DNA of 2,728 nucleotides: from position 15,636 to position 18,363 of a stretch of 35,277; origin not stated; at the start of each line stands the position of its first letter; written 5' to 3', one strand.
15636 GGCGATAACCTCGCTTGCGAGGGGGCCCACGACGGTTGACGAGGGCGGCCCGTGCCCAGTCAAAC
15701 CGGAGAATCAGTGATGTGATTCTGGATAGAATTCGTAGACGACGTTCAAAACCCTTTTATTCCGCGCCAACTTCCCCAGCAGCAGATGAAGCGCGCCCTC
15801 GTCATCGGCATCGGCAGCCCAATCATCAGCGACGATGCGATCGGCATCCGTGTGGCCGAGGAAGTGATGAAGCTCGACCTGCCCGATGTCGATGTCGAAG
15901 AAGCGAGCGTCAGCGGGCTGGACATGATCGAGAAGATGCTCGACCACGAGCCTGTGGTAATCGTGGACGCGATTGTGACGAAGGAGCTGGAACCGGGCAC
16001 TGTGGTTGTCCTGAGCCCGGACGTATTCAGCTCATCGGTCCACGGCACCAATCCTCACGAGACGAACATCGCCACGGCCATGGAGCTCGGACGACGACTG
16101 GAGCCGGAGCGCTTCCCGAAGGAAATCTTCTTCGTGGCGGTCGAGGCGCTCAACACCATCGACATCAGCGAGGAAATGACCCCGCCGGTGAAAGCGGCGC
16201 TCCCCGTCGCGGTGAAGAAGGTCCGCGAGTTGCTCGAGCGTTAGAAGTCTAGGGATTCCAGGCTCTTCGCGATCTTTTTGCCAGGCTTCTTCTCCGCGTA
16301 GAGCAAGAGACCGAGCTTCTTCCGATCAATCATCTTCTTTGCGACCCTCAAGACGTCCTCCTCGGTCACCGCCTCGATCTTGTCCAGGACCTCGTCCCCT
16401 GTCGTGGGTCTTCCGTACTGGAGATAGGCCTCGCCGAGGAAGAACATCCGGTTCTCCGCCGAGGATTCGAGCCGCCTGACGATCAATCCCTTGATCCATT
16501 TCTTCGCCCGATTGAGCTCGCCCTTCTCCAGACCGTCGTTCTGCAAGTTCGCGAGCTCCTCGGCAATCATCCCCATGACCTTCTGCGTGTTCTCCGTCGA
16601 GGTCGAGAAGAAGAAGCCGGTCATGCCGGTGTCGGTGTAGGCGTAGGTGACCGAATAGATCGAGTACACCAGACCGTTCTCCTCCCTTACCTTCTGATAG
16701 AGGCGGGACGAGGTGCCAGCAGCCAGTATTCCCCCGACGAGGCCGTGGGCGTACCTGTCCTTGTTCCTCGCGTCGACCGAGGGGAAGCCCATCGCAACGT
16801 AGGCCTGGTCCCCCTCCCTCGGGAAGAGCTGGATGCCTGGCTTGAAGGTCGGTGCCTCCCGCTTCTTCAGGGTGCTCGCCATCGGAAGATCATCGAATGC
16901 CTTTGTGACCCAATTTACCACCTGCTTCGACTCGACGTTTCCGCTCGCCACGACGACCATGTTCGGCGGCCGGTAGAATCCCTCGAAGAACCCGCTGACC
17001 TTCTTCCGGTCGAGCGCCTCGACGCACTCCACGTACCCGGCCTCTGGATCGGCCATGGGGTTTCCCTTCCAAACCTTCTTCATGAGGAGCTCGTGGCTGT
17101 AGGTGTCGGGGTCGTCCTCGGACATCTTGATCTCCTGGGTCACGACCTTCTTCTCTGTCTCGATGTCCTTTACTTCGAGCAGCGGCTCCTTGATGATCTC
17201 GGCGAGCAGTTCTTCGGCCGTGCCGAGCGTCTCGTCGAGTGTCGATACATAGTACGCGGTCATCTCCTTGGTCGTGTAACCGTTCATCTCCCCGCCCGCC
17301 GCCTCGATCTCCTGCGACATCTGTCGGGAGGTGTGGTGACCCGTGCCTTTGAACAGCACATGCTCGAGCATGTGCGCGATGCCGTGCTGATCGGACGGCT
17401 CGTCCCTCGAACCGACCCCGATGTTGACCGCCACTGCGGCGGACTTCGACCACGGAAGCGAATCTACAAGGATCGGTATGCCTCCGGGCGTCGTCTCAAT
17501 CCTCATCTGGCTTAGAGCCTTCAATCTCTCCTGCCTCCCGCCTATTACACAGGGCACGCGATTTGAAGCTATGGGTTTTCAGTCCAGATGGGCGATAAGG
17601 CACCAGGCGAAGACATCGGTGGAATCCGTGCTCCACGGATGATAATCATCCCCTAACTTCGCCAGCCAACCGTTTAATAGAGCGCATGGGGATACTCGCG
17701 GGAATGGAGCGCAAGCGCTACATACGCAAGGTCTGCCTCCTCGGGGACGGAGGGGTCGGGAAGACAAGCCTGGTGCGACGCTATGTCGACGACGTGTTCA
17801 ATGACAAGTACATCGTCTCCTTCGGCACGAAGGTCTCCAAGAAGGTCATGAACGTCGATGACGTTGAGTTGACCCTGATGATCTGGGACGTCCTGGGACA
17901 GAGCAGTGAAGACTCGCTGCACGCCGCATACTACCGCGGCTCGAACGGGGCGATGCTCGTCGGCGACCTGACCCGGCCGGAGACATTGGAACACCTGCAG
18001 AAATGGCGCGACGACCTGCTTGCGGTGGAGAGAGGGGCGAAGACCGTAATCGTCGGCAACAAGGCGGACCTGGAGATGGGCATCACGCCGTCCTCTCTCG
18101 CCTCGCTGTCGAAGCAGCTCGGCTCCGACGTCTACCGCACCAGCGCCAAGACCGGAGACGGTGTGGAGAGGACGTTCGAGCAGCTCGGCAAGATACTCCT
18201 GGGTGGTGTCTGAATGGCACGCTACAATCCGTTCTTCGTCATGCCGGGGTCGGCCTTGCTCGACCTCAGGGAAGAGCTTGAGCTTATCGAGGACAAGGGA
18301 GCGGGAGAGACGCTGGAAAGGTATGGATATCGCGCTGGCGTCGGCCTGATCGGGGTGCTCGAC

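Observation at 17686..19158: Ras/Rab-like small GTPase directly abutting the gene for a V4R (Bet3-like) + DUF835 protein: candidate archaeal GTPase-regulator module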

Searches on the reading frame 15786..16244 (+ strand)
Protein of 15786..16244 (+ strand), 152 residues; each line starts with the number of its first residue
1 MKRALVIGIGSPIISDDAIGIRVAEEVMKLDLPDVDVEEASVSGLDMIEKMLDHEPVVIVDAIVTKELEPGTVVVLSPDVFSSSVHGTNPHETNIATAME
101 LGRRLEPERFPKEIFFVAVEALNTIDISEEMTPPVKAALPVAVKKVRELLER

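Call 3: search_protein_families(library=pfam, proteins=[window:15786-16244:+], max_evalue=0.01)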
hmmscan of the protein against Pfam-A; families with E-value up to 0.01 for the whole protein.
window:15786-16244:+ (152 aa): 1 family
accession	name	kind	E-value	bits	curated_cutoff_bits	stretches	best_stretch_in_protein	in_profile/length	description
PF01750.23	HycI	-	1.2e-11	45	23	1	21-146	1-127/130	Hydrogenase maturation protease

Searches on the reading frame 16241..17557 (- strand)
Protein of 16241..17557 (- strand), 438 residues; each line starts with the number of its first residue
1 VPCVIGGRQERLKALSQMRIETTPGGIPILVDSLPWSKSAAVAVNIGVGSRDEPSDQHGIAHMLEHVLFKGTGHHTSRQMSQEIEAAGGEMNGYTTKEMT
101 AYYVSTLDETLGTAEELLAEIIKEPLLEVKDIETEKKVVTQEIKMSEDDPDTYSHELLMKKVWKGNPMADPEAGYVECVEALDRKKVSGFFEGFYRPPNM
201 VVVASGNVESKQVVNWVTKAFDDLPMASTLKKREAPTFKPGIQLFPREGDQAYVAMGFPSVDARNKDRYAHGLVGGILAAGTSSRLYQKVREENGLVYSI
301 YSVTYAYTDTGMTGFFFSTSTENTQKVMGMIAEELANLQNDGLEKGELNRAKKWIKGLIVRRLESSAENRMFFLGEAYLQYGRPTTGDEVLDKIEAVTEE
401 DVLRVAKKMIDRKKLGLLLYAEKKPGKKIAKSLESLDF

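Call 3: search_protein_families(library=pfam, proteins=[window:16241-17557:-], max_evalue=0.01)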
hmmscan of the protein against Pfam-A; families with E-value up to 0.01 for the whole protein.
window:16241-17557:- (438 aa): 2 families
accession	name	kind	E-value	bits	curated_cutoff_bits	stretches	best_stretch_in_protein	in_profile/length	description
PF05193.26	Peptidase_M16_C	-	9.8e-39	133.5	23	1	182-353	2-179/181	Peptidase M16 inactive domain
PF00675.25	Peptidase_M16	-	1.1e-37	129.7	22.3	1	33-170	6-143/149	Insulinase (Peptidase family M16)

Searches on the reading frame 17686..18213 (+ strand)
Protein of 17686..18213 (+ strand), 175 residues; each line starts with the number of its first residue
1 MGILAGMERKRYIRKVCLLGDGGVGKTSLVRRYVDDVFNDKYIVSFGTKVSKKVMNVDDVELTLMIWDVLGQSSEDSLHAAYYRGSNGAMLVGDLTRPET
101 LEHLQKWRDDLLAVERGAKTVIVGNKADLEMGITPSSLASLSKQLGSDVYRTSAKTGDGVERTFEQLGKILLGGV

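Call 3: search_protein_families(library=pfam, proteins=[window:17686-18213:+], max_evalue=0.01)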
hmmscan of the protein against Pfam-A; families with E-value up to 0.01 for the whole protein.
window:17686-18213:+ (175 aa): 6 families
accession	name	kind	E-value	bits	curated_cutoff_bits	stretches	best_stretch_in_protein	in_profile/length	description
PF00071.28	Ras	-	1.6e-34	119.3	21.6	1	15-169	1-158/162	Ras family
PF08477.19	Roc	-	1.4e-25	90.3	27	1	15-128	1-119/119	Ras of Complex, Roc, domain of DAPkinase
PF00025.27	Arf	-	2.2e-10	40.7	22.3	1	6-167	7-170/174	ADP-ribosylation factor family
PF03193.22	RsgA_GTPase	-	7.8e-06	26.3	30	0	112-167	48-104/174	RsgA GTPase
PF02421.24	FeoB_N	-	0.0037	17.2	27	0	114-165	102-154/156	Ferrous iron transport protein B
PF13191.12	AAA_16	-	0.0072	17.3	32.6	1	14-40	25-51/167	AAA ATPase domain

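Call 4: search_protein_families(library=ncbifam, proteins=[window:17686-18213:+], max_evalue=0.01)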
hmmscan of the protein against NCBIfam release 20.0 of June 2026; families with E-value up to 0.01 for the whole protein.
window:17686-18213:+ (175 aa): 2 families
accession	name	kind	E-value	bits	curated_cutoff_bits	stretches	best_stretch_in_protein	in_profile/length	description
TIGR00231.1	small_GTP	domain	3.1e-16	59.6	42.5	1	12-165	2-160/164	GTP-binding protein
TIGR01526.1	nadR_NMN_Atrans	equivalog_domain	0.0094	15.2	341.15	0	9-75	158-224/325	nicotinamide-nucleotide adenylyltransferase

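Call 15: find_homologous_proteins(query=window:17686-18213:+, max_evalue=1e-10)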
Query window:17686-18213:+ (175 aa): 2211 proteins with E <= 1e-10 among 2330 candidates; the best 120 are listed.
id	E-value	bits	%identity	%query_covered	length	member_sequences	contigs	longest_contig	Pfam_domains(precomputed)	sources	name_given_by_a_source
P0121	3.2e-104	364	100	97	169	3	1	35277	PF00025.28,PF08477.20,PF03193.23,PF00071.29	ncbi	ncbi:MAG: Rab family GTPase [Methanomassiliicoccales archaeon]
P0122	3.3e-92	325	89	95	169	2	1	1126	PF00025.28,PF08477.20,PF03193.23,PF00071.29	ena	-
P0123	1.3e-91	323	89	96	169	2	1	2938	PF00025.28,PF08477.20,PF00071.29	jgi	-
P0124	2.3e-91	322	88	97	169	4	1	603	PF00025.28,PF08477.20,PF03193.23,PF00071.29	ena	-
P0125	4.0e-90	318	88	95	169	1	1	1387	PF00025.28,PF08477.20,PF00071.29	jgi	jgi:Ras-related protein Rab-7A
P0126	1.8e-86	306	86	95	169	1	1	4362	PF00025.28,PF08477.20,PF03193.23,PF00071.29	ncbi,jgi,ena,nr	ncbi:MAG TPA: Rab family GTPase [Methanomassiliicoccales archaeon]|nr:Rab family GTPase [Methanomass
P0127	5.0e-84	298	81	95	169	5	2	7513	PF00025.28,PF08477.20,PF03193.23,PF00071.29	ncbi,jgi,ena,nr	ncbi:MAG TPA: Rab family GTPase [Methanomassiliicoccales archaeon]|nr:Rab family GTPase [Methanomass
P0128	8.5e-84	298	81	95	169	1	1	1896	PF00025.28,PF08477.20,PF03193.23,PF00071.29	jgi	jgi:hypothetical protein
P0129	1.3e-83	297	81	95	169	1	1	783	PF00025.28,PF08477.20,PF03193.23,PF00071.29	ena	-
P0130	3.8e-83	296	81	95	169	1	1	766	PF00025.28,PF08477.20,PF00071.29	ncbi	-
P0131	1.2e-78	281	77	95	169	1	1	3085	PF00025.28,PF08477.20,PF00071.29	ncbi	-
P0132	1.7e-78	280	77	95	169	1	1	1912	PF00025.28,PF08477.20,PF00071.29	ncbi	-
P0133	1.2e-75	271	72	96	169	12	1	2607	PF00025.28,PF08477.20,PF00071.29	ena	-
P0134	5.8e-68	246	66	95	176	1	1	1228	PF00025.28,PF08477.20,PF03193.23,PF00071.29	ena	-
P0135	1.2e-66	242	64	95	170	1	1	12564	PF00025.28,PF08477.20,PF03193.23,PF00071.29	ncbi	-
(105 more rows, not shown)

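Call 25: search_solved_structures(query=window:17686-18213:+, max_evalue=1e-10, show_alignments=2)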
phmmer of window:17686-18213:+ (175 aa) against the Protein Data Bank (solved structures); distinct sequences matched with E-value up to 1e-10: 635 (the best 60 are shown).
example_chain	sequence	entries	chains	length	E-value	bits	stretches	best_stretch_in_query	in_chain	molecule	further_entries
1z08_A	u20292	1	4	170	3.9e-29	105.1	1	11-170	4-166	Ras-related protein Rab-21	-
1yzt_A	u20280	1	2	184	3.3e-28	102.1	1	9-170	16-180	Ras-related protein Rab-21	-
1ky2_A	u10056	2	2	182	3.8e-28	101.9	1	8-170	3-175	GTP-BINDING PROTEIN YPT7P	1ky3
1yzu_A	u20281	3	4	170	5e-28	101.5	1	11-170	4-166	Ras-related protein Rab-21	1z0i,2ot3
4phg_A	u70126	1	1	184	8.9e-28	100.7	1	8-170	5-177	GTP-binding protein YPT7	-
4phf_A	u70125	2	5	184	8.9e-28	100.7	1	8-170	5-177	GTP-binding protein YPT7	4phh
1vg1_A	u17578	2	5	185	1.6e-27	99.9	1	8-169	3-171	Ras-related protein Rab-7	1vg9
1vg0_B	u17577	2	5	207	2.3e-27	99.3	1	8-169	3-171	Ras-related protein Rab-7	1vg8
8kb8_C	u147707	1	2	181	7.4e-27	97.7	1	8-169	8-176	Ras-related protein Rab-7a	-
7f6j_A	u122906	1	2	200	7.7e-27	97.6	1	6-169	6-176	Ras-related protein Rab-7a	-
3law_A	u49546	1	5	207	8.4e-27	97.5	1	8-169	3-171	Ras-related protein Rab-7a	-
6wcw_B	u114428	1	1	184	1.2e-26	97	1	8-169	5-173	Ras-related protein Rab-7a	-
9l0d_D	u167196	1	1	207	1.2e-26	97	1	8-169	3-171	Ras-related protein Rab-7a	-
1g16_A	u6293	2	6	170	1.2e-26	97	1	13-171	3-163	RAS-RELATED PROTEIN SEC4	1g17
5z2m_A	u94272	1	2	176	1.3e-26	96.9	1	8-169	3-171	Ras-related protein Rab-7a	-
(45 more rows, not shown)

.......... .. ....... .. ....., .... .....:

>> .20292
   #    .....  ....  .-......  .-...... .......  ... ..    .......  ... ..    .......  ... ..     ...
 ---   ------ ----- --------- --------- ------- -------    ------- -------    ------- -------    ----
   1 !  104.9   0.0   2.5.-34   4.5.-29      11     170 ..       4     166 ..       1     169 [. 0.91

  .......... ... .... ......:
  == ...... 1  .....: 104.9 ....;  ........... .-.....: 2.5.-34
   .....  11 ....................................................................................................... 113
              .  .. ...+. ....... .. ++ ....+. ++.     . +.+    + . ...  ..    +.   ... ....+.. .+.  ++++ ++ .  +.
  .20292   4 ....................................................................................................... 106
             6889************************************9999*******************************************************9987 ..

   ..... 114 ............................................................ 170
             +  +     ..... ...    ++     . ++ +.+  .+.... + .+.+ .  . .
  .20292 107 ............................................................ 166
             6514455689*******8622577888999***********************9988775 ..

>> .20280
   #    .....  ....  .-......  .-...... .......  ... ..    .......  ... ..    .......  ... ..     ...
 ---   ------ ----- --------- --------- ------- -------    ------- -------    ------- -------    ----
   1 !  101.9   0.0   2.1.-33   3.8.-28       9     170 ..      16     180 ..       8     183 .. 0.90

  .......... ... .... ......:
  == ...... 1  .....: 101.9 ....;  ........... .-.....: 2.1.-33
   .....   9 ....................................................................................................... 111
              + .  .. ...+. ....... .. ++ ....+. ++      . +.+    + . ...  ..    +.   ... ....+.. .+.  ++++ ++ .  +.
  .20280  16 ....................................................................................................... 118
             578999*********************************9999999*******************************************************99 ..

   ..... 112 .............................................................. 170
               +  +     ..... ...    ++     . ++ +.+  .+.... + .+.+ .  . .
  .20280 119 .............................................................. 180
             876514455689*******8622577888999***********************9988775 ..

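Call 62: find_encoding_contigs(protein=P0121, flank=10000, max_places=1)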
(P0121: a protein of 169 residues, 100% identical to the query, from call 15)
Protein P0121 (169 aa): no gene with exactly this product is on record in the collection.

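Call 91: search_protein_families(library=padloc, proteins=[window:17704-18213:+], max_evalue=0.01)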
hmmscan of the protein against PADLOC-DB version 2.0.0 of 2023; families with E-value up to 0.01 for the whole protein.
window:17704-18213:+ (169 aa): 0 families
